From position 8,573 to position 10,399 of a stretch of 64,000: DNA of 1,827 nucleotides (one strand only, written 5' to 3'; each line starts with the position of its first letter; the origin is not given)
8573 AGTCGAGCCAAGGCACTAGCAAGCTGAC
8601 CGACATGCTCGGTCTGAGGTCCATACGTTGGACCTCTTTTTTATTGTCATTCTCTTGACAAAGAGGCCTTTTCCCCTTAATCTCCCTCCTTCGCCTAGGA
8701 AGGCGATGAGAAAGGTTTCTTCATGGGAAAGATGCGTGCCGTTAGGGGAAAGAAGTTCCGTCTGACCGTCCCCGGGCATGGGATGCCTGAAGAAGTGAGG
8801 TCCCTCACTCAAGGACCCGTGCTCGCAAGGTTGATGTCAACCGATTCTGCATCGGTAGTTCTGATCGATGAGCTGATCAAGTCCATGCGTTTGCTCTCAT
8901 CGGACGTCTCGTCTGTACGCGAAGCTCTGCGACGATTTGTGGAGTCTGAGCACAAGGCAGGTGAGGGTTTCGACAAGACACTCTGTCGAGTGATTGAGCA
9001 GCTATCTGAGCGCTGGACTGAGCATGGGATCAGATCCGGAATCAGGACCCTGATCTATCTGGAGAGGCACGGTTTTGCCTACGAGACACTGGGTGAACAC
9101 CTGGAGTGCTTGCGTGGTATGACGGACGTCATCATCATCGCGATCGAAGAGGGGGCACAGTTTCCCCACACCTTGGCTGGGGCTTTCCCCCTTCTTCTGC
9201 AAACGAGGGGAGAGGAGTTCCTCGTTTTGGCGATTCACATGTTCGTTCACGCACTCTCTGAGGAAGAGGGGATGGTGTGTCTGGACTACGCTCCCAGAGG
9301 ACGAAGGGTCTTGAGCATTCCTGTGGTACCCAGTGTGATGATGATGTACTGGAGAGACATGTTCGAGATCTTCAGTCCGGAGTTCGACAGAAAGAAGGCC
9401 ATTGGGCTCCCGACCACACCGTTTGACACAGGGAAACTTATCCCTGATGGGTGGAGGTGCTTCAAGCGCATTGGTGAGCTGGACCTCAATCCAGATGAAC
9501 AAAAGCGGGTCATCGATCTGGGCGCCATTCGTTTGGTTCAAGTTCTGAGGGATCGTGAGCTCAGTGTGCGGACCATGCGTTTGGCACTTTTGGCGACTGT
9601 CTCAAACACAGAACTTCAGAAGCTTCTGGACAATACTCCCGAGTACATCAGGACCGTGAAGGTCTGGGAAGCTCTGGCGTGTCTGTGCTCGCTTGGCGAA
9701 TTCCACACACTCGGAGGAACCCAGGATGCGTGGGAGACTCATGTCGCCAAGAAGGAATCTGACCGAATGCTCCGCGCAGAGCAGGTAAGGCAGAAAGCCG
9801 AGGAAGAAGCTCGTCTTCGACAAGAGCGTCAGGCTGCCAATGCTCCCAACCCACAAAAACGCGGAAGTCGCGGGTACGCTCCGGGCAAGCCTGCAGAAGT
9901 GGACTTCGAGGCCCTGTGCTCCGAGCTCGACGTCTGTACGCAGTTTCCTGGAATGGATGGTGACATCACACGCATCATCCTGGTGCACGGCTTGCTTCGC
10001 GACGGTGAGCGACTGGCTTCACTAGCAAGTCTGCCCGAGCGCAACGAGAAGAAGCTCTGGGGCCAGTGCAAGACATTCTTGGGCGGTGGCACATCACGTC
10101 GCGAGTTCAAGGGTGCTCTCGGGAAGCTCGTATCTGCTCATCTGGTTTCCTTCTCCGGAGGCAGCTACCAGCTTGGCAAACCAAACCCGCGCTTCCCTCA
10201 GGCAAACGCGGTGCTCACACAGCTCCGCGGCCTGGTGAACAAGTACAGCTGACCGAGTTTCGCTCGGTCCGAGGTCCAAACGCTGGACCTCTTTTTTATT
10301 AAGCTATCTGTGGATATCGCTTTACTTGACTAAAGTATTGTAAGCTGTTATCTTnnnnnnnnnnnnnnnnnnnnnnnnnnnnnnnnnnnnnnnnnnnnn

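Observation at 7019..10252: Tandem pair of an unrecognised ~520-aa protein family with a conserved ~130-aa C-terminal domain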

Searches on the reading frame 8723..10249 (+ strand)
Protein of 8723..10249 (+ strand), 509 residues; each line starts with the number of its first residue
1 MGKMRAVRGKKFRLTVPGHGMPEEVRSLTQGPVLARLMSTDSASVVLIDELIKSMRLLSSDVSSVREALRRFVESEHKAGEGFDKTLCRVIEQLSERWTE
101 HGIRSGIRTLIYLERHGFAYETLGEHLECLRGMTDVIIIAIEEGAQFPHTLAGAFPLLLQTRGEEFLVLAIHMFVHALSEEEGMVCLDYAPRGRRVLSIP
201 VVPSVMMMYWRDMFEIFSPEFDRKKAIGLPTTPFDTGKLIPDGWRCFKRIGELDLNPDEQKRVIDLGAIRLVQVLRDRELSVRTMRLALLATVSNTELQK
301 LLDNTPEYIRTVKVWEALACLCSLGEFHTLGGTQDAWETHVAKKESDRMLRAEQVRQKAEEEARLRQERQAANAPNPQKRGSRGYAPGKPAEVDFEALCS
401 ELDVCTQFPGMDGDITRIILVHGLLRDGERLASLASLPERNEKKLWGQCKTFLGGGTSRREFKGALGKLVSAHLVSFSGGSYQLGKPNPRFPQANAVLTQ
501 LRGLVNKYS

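Call 6: search_protein_families(library=pfam, proteins=[window:8723-10249:+], max_evalue=1)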
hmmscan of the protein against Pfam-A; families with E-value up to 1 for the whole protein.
window:8723-10249:+ (509 aa): 2 families
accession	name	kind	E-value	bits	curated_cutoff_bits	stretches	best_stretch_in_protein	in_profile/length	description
PF08672.17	ANAPC2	-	0.08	13.9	23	1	458-484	34-60/60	Anaphase promoting complex (APC) subunit 2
PF17783.7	CvfB_WH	-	0.12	12.6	22.9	1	456-483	30-57/58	CvfB-like winged helix domain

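Call 7: search_protein_families(library=ncbifam, proteins=[window:8723-10249:+], max_evalue=1)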
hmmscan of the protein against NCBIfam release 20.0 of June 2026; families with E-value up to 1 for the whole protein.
window:8723-10249:+ (509 aa): 0 families

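Call 8: search_protein_families(library=phrogs, proteins=[window:8723-10249:+], max_evalue=1)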
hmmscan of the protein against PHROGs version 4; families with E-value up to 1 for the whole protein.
window:8723-10249:+ (509 aa): 1 family
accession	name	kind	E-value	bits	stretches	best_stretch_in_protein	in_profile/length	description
phrog_5915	-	unknown function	0.65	10.6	0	360-374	21-35/53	-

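Call 9: search_protein_families(library=padloc, proteins=[window:8723-10249:+], max_evalue=1)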
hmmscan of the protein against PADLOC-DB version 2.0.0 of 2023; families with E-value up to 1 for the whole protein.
window:8723-10249:+ (509 aa): 0 families

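Call 10: find_homologous_proteins(query=window:8723-10249:+)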
Query window:8723-10249:+ (509 aa): 3 proteins with E <= 0.001 among 8000 candidates.
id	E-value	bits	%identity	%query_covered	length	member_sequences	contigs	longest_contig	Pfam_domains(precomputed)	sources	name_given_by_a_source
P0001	0.0e+0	1153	100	100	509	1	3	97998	-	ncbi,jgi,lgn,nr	ncbi:MAG: hypothetical protein HQ488_04810 [Parcubacteria group bacterium]|nr:hypothetical protein [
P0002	3.3e-76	275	39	88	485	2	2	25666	-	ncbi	-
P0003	3.9e-40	156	45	37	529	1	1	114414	-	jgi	jgi:hypothetical protein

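Call 24: find_encoding_contigs(protein=P0002, flank=10000, max_places=4)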
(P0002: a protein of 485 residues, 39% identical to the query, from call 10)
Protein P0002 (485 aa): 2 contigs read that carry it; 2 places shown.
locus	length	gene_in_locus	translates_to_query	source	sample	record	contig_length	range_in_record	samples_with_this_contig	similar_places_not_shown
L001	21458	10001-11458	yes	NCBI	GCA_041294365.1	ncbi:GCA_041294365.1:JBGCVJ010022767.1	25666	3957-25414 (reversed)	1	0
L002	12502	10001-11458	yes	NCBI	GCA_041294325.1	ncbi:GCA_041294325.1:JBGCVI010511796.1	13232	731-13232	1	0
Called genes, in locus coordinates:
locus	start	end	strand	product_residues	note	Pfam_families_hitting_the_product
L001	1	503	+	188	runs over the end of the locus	PF00293:NUDIX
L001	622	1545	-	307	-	-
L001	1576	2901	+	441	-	PF03446:NAD_binding_2 (faint), PF03721:UDPG_MGDP_dh_N, PF00984:UDPG_MGDP_dh, PF03720:UDPG_MGDP_dh_C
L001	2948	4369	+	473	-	PF13567:DUF4131, PF03772:Competence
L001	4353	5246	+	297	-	PF00753:Lactamase_B, PF12706:Lactamase_B_2 (weak)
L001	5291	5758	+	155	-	PF00334:NDK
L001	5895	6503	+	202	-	-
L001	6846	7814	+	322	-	PF00583:Acetyltransf_1 (weak)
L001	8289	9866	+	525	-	-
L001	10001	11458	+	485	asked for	-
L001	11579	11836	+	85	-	-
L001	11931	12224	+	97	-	PF01371:Trp_repressor, PF13384:HTH_23 (weak)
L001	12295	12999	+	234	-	PF24827:AstE_AspA_cat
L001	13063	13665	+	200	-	PF00583:Acetyltransf_1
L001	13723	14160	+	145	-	PF02580:Tyr_Deacylase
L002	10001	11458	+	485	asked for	-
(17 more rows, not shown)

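Call 25: find_encoding_contigs(protein=P0003, flank=10000, max_places=4)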
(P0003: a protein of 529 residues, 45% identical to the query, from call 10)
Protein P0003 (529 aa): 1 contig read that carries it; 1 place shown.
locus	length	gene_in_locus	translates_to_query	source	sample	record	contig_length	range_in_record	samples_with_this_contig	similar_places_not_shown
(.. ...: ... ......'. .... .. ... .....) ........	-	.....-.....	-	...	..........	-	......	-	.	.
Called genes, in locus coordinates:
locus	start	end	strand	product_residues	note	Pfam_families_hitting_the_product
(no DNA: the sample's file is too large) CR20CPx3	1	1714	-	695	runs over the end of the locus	PF00009:GTP_EFTU, PF03144:GTP_EFTU_D2, PF22042:EF-G_D2, PF14492:EFG_III, PF16658:RF3_C, PF03764:EFG_IV, PF00679:EFG_C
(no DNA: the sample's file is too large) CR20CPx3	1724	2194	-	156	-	PF00177:Ribosomal_S7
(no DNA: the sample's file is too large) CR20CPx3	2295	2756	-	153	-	PF00164:Ribosom_S12_S23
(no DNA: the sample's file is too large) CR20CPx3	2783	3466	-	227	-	PF02163:Peptidase_M50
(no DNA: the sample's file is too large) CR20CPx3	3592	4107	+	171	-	-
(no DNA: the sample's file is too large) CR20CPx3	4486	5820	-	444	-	PF00275:EPSP_synthase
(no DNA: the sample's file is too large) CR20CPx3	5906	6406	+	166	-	PF03747:ADP_ribosyl_GH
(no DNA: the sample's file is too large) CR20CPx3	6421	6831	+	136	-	PF03747:ADP_ribosyl_GH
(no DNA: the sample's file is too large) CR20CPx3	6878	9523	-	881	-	-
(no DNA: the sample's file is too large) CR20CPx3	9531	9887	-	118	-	-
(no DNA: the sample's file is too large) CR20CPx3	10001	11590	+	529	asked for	-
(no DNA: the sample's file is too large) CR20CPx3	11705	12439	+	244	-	-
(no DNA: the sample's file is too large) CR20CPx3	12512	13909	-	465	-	PF00999:Na_H_Exchanger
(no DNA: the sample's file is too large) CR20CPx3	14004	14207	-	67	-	-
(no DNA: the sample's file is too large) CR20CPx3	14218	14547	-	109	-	-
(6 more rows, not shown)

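Call 33: predict_structure(alignment_id=A2)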
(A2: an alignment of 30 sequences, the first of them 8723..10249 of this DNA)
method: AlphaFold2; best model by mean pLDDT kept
length: 509 residues; sequences in the alignment: 30
mean_pLDDT: 80.7   pTM: 0.57
mean pLDDT of the five models: 80.7, 80.2, 78.3, 77.9, 76.3
residues with pLDDT >= 90: 240; 70-90: 148; 50-70: 63; < 50: 58
segments of 3 or more residues with pLDDT < 50: 1-28, 188-192, 217-234, 376-380
pLDDT, mean of each block of 10 residues (from residue 1): 38 36 48 81 93 92 94 95 93 90 92 91 92 84 65 60 85 87 65 55 70 56 38 54 78 79 73 74 80 73 80 92 90 96 97 96 90 56 56 93 97 97 95 94 98 95 98 98 97 98 95
secondary structure, 60 per line:
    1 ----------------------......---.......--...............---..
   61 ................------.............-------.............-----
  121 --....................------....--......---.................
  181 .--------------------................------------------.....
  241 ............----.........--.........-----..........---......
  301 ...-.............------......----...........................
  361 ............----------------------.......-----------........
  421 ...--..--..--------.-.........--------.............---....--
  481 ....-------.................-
elements in order: H23-28 H32-38 H41-55 H59-76 H83-95 H103-115 H123-142 H149-152 H155-160 H164-181 H202-217 H236-252 H257-265 H268-276 H282-291 H295-303 H305-317 H324-329 H334-372 H395-401 H413-423 H442-450 H459-471 E475-478 E481-484 H492-508

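Call 36: fold_search(model_id=the predicted structure, library=pdb)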
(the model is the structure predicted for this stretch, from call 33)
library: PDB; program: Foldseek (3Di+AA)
matches with E <= 10: 438; with E <= 0.001: 0
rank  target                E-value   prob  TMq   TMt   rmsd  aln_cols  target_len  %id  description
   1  4ost_A                6.9e-02  0.21  0.10  0.10  22.2       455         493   11  Crystal structure of the S505C mutant of TAL effector dHax3 (released 2014-05-28)
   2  6jw4_A                7.9e-02  0.33  0.12  0.13  17.9       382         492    9  Degenerate RVD RG forms a distinct loop conformation (released 2020-04-22)
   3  5cwc                  2.5e-01  0.41  0.13  0.26  16.2       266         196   13  Crystal structure of de novo designed helical repeat protein DHR5 (released 2015-12-16)
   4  9lcx_A                3.1e-01  0.21  0.15  0.10  16.3       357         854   10  Inactive TOD6 with AC DNA substrate (released 2025-11-19)
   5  4osv_B                3.1e-01  0.10  0.10  0.10  19.7       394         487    9  Crystal structure of the S505M mutant of TAL effector dHax3 (released 2014-05-28)
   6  5zyr_A                3.2e-01  0.97  0.13  0.21   5.5       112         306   18  Crystal structure of the reductase (C1) component of p-hydroxyphenylacetate 3-hydroxylase (HPAH) from Acinetobacter ba (released 2019-06-05)
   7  5cwg                  3.2e-01  0.21  0.12  0.22  14.7       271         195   13  Crystal structure of de novo designed helical repeat protein DHR10 (released 2015-12-16)
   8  9ld1_A                3.7e-01  0.08  0.11  0.08  29.5       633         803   12  Inactivate TOD4 with TC DNA substrate (released 2025-11-19)
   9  2g7u_C                4.4e-01  0.99  0.11  0.22   4.8        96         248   20  2.3 A structure of putative catechol degradative operon regulator from Rhodococcus sp. RHA1 (released 2006-04-04)
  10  9lcy_A                4.4e-01  0.16  0.13  0.09  18.5       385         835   10  Inactivate TOD6 with TC DNA substrate (released 2025-11-19)
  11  1bja_A                5.0e-01  0.98  0.14  0.57   6.5       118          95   11  ACTIVATION DOMAIN OF THE PHAGE T4 TRANSCRIPTION FACTOR MOTA (released 1998-11-04)
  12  4cj9_A                5.5e-01  0.11  0.12  0.09  21.2       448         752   12  BurrH DNA-binding protein from Burkholderia rhizoxinica in its apo form (released 2014-07-09)
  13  5zc2_B                5.8e-01  0.95  0.14  0.21   5.0       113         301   16  Acinetobacter baumannii p-hydroxyphenylacetate 3-hydroxylase (HPAH), reductase component (C1) (released 2018-08-08)
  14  2g7u_A                6.6e-01  0.99  0.11  0.21   4.0        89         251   21  2.3 A structure of putative catechol degradative operon regulator from Rhodococcus sp. RHA1 (released 2006-04-04)
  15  9ld0_A                6.9e-01  0.08  0.10  0.07  21.1       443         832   11  Inactivate TOD6 with CC DNA substrate (released 2025-11-19)
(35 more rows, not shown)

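Call 41: search_protein_families(library=pfam, alignment_id=A2, max_evalue=1)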
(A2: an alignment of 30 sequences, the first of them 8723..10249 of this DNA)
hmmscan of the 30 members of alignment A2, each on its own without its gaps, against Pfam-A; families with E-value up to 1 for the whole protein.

A. member 1, window:8723-10249:+ (509 aa): 2 families
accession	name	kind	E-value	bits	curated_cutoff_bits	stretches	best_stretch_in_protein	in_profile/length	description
PF08672.17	ANAPC2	-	0.08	13.9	23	1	458-484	34-60/60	Anaphase promoting complex (APC) subunit 2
PF17783.7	CvfB_WH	-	0.12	12.6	22.9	1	456-483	30-57/58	CvfB-like winged helix domain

B. families by the number of members that match (of 30 scanned): 28 families (the first 25 are shown)
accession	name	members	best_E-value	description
PF08672.17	ANAPC2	3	0.08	Anaphase promoting complex (APC) subunit 2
PF11734.13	TilS_C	2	0.0004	TilS substrate C-terminal domain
PF25213.1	HVO_A0261_N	2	0.0026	HVO_A0261 N-terminal domain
PF05887.16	Trypan_PARP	2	0.018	Procyclic acidic repetitive protein (PARP)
PF09692.15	Arb1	1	0.0011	Argonaute siRNA chaperone (ARC) complex subunit Arb1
PF07741.18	BRF1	1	0.0029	Brf1-like TBP-binding domain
PF08820.15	DUF1803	1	0.0031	Domain of unknown function (DUF1803)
PF14423.12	Imm5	1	0.034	Immunity protein Imm5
PF14655.12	RAB3GAP2_N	1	0.044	Rab3 GTPase-activating protein regulatory subunit N-terminus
PF20494.3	YfjS_YafY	1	0.046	Lipoprotein YfjS/YafY domain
PF11731.14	Cdd1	1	0.062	Pathogenicity locus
PF01985.26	CRS1_YhbY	1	0.063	CRS1 / YhbY (CRM) domain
PF23921.1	DUF7260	1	0.08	Domain of unknown function (DUF7260)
PF00690.31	Cation_ATPase_N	1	0.08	Cation transporter/ATPase, N-terminus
PF09079.17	Cdc6_C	1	0.091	CDC6, C terminal winged helix domain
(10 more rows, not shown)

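Call 42: search_solved_structures(query=A2, max_evalue=10)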
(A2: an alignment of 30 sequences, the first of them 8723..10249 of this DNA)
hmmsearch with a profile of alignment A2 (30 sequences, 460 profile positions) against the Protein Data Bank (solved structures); distinct sequences matched with E-value up to 10: 4.
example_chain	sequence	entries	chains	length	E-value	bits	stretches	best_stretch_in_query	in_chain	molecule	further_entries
9zs4_B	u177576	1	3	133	0.31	13.2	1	230-298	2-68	CRISPR system Cms protein Csm2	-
3ziz_A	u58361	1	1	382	0.67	12.1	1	244-305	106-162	GH5 ENDO-BETA-1,4-MANNANASE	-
7c0j_A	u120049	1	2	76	1.5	11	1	400-430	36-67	Histone H5,Double-stranded RNA-specific adenosine deaminase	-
9b62_G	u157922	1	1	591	9.2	8.4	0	290-331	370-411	Ran GTPase-activating protein 1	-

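Call 54: find_homologous_proteins(query=A2, max_evalue=0.001)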
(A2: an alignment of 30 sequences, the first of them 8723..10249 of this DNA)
Query A2 (30 sequences) (509 aa, profile of the alignment): 3 proteins with E <= 0.001 among 8000 candidates.
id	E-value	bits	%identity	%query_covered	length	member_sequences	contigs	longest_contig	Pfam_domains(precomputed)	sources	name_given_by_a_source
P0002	6.1e-133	462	39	88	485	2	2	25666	-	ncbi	-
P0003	1.3e-129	451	45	37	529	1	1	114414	-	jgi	jgi:hypothetical protein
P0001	6.5e-125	436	100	100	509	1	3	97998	-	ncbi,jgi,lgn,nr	ncbi:MAG: hypothetical protein HQ488_04810 [Parcubacteria group bacterium]|nr:hypothetical protein [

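Call 104: search_protein_families(library=padloc, alignment_id=A2, max_evalue=0.1)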
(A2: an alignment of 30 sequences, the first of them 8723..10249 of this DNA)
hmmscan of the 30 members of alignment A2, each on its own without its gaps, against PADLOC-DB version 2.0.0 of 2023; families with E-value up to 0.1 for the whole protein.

A. member 1, window:8723-10249:+ (509 aa): 0 families

B. families by the number of members that match (of 30 scanned): 2 families
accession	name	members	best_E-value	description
PDLC02235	AbiEi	2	0.031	AbiEi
PDLC01631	Cas6f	1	0.053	"CAS-I,CAS-II,CAS-III,CAS-IV,CAS-V,CAS-VI; crRNAmaturation"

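Call 105: search_protein_families(library=phrogs, alignment_id=A2, max_evalue=0.1)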
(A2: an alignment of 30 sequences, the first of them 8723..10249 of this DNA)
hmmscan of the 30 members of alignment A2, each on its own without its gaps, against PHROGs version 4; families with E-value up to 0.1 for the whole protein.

A. member 1, window:8723-10249:+ (509 aa): 0 families

B. families by the number of members that match (of 30 scanned): 9 families
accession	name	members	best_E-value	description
phrog_648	-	1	0.027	head scaffolding protein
phrog_722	-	1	0.03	-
phrog_482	-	1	0.031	-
phrog_35485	-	1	0.046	-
phrog_4093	-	1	0.056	-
phrog_19121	-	1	0.058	-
phrog_17338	-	1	0.059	tail assembly chaperone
phrog_35850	-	1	0.063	-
phrog_4561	-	1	0.087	-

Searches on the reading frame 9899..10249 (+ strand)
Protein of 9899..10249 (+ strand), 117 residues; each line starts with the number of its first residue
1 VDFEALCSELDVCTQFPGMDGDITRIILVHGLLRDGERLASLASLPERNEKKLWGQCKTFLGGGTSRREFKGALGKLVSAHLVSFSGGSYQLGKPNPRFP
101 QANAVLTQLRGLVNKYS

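Call 35: find_related_loci(query=A3, collection=genome_contigs, flank=10000)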
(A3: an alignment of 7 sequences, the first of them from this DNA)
Query A3 (117 aa) in genome_contigs; peptide patterns used: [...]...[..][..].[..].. (x = any residue, [..] = any of these).
171 stretches matched a pattern; 1 encode a relative of the query (tblastn E <= 1e-3); 1 distinct loci.
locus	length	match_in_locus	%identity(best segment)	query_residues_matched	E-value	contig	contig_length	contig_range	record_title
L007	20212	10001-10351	53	1-117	4e-37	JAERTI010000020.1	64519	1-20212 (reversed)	MAG: Candidatus Uhrbacteria bacterium isolate BH28 c_000000004333, whole genome shotgun sequence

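Call 85: find_related_loci(query=A3, collection=viral_contigs, flank=8000)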
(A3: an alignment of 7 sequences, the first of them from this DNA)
Query A3 (117 aa) in viral_contigs; peptide patterns used: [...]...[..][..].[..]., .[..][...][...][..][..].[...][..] (x = any residue, [..] = any of these).
69 stretches matched a pattern, but none encodes a relative of the query by tblastn (E <= 1e-3).

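Call 87: find_related_loci(query=A3, collection=metagenome_contigs, flank=10000)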
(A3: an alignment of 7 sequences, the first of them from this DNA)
Query A3 (117 aa) in metagenome_contigs; peptide patterns used: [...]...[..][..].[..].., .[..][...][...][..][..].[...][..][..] (x = any residue, [..] = any of these).
394 stretches matched a pattern, but none encodes a relative of the query by tblastn (E <= 1e-3).
